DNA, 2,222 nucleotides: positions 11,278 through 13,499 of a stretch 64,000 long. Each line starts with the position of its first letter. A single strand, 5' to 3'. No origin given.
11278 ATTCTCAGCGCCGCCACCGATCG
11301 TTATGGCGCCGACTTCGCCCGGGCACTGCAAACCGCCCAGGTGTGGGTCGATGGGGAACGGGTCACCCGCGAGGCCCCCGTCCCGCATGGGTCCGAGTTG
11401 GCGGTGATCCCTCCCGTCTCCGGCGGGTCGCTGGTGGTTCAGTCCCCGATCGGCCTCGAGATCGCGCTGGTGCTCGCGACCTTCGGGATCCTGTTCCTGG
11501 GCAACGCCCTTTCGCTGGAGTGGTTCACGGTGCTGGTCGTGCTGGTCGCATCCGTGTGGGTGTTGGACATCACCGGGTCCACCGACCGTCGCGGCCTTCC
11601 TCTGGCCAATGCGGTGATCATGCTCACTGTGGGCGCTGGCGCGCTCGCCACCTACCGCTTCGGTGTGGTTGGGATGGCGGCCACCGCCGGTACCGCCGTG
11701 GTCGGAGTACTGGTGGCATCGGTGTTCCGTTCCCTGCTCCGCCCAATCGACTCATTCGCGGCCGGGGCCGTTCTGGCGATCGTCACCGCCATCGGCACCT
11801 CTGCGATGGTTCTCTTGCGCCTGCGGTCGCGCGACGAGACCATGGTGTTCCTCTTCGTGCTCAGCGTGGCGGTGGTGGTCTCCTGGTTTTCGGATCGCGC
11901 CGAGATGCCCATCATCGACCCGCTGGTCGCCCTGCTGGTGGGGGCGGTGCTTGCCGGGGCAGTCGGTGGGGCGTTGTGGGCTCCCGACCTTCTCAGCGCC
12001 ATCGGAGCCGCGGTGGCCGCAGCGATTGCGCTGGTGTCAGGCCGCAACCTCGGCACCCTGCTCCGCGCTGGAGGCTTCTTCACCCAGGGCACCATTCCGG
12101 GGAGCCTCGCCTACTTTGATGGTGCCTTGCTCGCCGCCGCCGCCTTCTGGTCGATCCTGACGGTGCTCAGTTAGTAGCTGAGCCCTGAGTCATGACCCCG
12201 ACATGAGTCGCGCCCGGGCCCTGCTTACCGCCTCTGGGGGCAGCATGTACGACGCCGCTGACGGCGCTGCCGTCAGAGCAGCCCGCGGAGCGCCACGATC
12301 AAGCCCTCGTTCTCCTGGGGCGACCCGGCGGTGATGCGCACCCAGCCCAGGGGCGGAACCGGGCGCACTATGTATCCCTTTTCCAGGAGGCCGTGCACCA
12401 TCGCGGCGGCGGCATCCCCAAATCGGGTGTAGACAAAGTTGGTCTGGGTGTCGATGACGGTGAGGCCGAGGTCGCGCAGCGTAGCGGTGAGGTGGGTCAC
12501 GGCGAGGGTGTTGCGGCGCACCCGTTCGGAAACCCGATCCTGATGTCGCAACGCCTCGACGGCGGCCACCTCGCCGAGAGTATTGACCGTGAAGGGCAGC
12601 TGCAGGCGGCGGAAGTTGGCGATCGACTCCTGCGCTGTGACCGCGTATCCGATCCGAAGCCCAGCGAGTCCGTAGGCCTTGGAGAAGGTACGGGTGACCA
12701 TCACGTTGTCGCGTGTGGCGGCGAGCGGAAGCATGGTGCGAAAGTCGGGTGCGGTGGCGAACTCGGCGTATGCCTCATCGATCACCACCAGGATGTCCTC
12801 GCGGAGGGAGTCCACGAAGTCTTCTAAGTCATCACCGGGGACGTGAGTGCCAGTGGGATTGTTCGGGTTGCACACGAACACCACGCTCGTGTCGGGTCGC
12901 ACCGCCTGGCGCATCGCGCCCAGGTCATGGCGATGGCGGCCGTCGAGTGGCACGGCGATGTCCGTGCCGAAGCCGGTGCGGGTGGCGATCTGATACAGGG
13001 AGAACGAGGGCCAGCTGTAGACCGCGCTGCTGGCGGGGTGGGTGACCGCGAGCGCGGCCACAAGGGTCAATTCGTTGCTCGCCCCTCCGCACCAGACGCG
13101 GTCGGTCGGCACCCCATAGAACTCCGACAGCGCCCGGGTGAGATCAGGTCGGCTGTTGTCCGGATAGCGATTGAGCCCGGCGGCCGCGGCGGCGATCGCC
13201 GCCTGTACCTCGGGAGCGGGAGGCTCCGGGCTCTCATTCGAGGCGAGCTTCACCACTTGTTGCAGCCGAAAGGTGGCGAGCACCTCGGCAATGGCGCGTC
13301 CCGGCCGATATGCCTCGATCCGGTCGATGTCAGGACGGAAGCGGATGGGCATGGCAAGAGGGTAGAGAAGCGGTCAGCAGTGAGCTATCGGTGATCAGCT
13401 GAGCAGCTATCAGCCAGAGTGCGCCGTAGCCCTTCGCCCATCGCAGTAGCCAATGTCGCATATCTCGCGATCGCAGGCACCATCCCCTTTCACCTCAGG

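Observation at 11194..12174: MoaD/ThiS-type sulfur-carrier domain fused to a membrane protein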

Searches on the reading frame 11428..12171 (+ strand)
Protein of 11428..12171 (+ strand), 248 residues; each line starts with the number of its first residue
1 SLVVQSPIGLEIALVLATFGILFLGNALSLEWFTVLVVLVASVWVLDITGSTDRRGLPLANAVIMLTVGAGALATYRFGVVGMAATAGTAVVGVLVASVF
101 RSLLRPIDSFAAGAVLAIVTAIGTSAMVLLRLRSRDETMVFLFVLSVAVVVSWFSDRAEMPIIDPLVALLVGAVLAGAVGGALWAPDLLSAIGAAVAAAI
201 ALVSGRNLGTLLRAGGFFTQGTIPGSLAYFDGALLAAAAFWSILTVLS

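Call 40: search_solved_structures(query=A2, max_evalue=10, show_alignments=2)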
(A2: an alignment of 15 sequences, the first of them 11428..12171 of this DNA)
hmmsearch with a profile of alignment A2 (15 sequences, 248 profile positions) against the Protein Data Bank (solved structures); distinct sequences matched with E-value up to 10: 1.
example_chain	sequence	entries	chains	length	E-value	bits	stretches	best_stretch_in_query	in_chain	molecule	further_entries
8t9o_B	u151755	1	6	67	0.2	14.2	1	150-201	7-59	Tautomerase alpha subunit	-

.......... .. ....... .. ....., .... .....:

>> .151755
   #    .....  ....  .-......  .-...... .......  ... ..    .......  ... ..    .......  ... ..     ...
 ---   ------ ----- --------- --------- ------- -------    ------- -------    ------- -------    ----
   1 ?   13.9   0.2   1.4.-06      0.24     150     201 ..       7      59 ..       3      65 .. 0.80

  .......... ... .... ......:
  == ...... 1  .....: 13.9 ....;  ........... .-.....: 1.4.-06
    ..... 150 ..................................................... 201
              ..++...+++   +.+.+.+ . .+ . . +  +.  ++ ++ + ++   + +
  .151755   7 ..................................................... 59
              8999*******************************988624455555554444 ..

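Call 44: search_protein_representatives(alignment_id=A2)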
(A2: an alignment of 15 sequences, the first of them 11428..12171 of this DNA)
Query: 15 sequences, 248 profile positions. Proteins with E-value up to 0.001 (for the whole library): 110; up to 1e-10: 90; up to 1e-30: 52. The best 110 are listed.
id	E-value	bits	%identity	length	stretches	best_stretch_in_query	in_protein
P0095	8.1e-79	280.8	-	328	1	1-247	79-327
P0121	1.8e-75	269.8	-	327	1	2-247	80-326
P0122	1.5e-73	263.6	-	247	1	2-247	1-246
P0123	1.7e-71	256.8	-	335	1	4-247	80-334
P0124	1.3e-67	244.1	-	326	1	2-247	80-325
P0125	1.2e-60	221.3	-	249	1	2-247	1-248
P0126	8.5e-53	195.6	-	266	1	3-247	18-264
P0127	1.3e-51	191.7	-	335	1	9-247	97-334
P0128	4.3e-49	183.5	-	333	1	9-247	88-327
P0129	1.3e-48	181.9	-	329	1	1-248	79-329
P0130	2.1e-48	181.2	-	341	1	12-247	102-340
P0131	3.2e-48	180.6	-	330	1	10-247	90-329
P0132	4.9e-48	180.0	-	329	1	4-247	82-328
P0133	6.9e-47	176.2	-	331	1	6-247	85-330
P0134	1.2e-46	175.5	-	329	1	12-247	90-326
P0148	6.5e-40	153.4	-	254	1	14-247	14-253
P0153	1.3e-36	142.6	-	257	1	12-247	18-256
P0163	1.8e-34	135.6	-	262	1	16-246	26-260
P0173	1.9e-27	112.5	-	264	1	33-247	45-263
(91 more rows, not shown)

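Call 46: find_encoding_contigs(protein=P0126, flank=5000, max_places=3)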
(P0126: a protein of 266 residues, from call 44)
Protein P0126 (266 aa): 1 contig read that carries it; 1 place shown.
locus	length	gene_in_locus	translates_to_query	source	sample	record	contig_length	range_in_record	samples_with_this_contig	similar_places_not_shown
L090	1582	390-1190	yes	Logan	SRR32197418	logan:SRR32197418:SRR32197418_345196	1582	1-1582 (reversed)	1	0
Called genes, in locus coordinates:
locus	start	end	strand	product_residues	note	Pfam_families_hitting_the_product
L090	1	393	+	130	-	?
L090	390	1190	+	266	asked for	-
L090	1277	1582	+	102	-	?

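Call 47: find_encoding_contigs(protein=P0163, flank=5000, max_places=3)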
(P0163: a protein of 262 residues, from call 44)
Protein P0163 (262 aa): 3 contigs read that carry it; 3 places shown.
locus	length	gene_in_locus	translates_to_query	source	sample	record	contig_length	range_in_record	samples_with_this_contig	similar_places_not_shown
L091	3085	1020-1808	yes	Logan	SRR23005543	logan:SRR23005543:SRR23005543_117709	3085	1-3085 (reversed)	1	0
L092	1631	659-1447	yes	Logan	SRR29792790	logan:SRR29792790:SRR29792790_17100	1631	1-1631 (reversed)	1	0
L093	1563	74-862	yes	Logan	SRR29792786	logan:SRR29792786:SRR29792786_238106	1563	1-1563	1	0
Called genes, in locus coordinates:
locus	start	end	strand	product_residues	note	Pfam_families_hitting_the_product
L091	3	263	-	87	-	?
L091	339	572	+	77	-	PF09720:Unstab_antitox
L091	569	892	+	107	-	-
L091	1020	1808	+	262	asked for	-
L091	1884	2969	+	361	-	PF01551:Peptidase_M23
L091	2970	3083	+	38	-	?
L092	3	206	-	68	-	?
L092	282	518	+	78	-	PF09720:Unstab_antitox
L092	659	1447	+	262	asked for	-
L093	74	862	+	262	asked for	-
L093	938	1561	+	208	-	?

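Call 48: find_encoding_contigs(protein=P0173, flank=5000, max_places=3)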
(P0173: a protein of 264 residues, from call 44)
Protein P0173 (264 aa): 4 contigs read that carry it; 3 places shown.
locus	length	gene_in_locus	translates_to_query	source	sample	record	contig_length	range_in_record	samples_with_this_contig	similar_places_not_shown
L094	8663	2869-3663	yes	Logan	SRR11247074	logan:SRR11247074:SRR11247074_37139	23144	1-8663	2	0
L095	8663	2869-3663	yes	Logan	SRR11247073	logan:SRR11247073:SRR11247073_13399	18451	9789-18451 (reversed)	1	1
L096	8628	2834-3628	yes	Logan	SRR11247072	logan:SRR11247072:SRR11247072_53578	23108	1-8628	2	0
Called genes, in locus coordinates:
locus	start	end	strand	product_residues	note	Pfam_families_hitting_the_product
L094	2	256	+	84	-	?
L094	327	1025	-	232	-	PF22557:DuOB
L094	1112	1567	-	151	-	PF04343:DUF488, PF22751:DUF488-N3a, PF22752:DUF488-N3i (weak)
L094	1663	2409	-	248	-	PF04343:DUF488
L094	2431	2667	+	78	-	PF02597:ThiS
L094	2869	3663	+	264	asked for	-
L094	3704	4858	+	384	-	PF01551:Peptidase_M23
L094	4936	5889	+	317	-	PF13480:Acetyltransf_6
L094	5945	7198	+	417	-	PF20706:GT4-conflict, PF13439:Glyco_transf_4, PF13579:Glyco_trans_4_4, PF00534:Glycos_transf_1, PF13692:Glyco_trans_1_4, PF13524:Glyco_trans_1_2 (weak)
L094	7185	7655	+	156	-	-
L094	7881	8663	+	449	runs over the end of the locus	PF01547:SBP_bac_1, PF13416:SBP_bac_8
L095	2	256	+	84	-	?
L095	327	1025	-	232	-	PF22557:DuOB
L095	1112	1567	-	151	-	PF04343:DUF488, PF22751:DUF488-N3a, PF22752:DUF488-N3i (weak)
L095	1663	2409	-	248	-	PF04343:DUF488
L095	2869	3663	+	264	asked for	-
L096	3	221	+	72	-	?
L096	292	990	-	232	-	PF22557:DuOB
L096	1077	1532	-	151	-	PF04343:DUF488, PF22751:DUF488-N3a, PF22752:DUF488-N3i (weak)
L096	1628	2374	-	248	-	PF04343:DUF488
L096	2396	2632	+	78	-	PF02597:ThiS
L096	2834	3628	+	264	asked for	-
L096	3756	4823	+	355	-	PF01551:Peptidase_M23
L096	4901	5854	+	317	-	PF13480:Acetyltransf_6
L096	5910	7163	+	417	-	PF20706:GT4-conflict, PF13439:Glyco_transf_4, PF13579:Glyco_trans_4_4, PF00534:Glycos_transf_1, PF13692:Glyco_trans_1_4, PF13524:Glyco_trans_1_2 (weak)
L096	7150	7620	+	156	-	-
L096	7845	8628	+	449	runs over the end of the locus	PF01547:SBP_bac_1, PF13416:SBP_bac_8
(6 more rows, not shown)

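Call 57: find_encoding_contigs(protein=P0148, flank=4000, max_places=2)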
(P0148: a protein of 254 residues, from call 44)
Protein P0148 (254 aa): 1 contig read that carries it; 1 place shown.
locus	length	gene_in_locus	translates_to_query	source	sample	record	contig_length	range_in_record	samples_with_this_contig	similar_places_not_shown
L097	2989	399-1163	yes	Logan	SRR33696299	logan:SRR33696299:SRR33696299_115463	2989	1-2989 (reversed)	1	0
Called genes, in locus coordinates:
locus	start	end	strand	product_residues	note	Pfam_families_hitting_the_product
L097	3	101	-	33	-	?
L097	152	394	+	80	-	PF02597:ThiS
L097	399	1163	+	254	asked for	-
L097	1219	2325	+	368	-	PF01551:Peptidase_M23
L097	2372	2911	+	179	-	PF22802:RsiG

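Call 58: find_encoding_contigs(protein=P0125, flank=4000, max_places=2)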
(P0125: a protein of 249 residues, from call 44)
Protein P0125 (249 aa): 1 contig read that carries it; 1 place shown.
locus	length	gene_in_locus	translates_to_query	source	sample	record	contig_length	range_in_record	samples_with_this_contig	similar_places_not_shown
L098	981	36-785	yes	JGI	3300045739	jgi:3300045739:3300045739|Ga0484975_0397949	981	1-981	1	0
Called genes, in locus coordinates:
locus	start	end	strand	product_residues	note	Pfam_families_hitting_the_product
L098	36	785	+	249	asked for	-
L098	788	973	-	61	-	PF02537:CRCB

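Call 59: find_encoding_contigs(protein=P0153, flank=4000, max_places=2)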
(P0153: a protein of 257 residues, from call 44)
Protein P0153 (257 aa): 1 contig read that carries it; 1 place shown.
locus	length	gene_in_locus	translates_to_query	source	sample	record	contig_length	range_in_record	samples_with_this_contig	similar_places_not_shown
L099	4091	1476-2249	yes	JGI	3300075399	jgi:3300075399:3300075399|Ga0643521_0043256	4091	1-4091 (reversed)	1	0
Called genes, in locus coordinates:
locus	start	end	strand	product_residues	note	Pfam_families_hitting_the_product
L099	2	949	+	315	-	?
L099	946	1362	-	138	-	-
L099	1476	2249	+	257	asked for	-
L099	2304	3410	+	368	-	PF01551:Peptidase_M23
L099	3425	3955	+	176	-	PF22802:RsiG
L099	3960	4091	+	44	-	?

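Call 71: search_protein_families(library=ncbifam, proteins=[L094:2431-2664:+, L097:152-391:+], max_evalue=0.001)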
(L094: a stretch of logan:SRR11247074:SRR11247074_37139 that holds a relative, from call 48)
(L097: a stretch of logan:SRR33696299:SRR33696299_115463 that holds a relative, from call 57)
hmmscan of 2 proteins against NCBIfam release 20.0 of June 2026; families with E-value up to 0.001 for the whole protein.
L094:2431-2664:+ (78 aa): 3 families
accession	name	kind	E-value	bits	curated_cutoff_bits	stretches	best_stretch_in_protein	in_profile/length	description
TIGR01687.1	moaD_arch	subfamily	5.9e-11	42.7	49.5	1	4-78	3-88/88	MoaD family protein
TIGR01682.1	moaD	equivalog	4.5e-09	37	66.15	1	4-78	3-80/80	molybdopterin converting factor subunit 1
NF041918.1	SAMP1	equivalog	6.4e-09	36.2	60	1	4-78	3-91/91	ubiquitin-like small modifier protein 1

L097:152-391:+ (80 aa): 4 families
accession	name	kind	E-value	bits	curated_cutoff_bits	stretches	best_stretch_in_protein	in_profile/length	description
TIGR01682.1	moaD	equivalog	2.1e-13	50.9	66.15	1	3-78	2-80/80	molybdopterin converting factor subunit 1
TIGR01687.1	moaD_arch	subfamily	9.2e-13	48.5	49.5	1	3-78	2-88/88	MoaD family protein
NF041918.1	SAMP1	equivalog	3e-12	46.9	60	1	3-78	2-91/91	ubiquitin-like small modifier protein 1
NF008347.0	PRK11130.1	equivalog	1.2e-06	29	94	1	1-78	1-81/81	molybdopterin synthase sulfur carrier subunit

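Call 74: predict_structure(alignment_id=A2)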
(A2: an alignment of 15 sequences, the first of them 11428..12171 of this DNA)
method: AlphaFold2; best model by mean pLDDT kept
length: 248 residues; sequences in the alignment: 15
mean_pLDDT: 88.2   pTM: 0.86
mean pLDDT of the five models: 88.2, 88.1, 87.6, 87.3, 86.1
residues with pLDDT >= 90: 160; 70-90: 68; 50-70: 16; < 50: 4
segments of 3 or more residues with pLDDT < 50: 1-4
pLDDT, mean of each block of 10 residues (from residue 1): 56 84 95 95 91 87 93 93 94 94 90 93 96 94 94 78 80 92 91 94 91 71 72 94 92
secondary structure, 60 per line:
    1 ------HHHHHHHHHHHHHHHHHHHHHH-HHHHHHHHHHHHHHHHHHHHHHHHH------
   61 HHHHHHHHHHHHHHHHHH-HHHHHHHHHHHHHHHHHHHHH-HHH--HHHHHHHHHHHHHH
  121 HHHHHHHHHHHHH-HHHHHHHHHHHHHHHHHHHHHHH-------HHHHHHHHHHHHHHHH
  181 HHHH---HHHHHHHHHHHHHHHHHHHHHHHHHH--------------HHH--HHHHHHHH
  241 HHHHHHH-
elements in order: H7-28 H30-54 H61-78 H80-100 H107-133 H135-157 H165-184 H188-213 H233-247

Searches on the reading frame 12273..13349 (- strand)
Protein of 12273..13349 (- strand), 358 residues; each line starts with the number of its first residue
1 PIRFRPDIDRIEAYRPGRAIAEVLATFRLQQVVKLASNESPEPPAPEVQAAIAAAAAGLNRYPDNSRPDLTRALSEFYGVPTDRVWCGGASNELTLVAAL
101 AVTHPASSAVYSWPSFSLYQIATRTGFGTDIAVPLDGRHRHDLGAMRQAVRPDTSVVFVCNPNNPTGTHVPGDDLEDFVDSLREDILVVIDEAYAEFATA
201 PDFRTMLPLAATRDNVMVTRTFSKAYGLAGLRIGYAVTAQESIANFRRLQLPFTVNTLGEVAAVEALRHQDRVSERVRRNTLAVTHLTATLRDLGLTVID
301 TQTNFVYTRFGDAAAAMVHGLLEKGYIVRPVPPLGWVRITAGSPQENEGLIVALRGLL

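Call 19: search_protein_families(library=pfam, proteins=[window:12273-13349:-], max_evalue=0.001)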
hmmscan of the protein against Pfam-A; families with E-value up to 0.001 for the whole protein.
window:12273-13349:- (358 aa): 2 families
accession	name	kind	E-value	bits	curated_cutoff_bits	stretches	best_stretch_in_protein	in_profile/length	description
PF00155.27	Aminotran_1_2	-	1.2e-56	192.9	19.7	1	31-353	2-360/361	Aminotransferase class I and II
PF00266.25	Aminotran_5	-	0.00012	21.6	21.5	1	117-194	104-178/371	Aminotransferase class-V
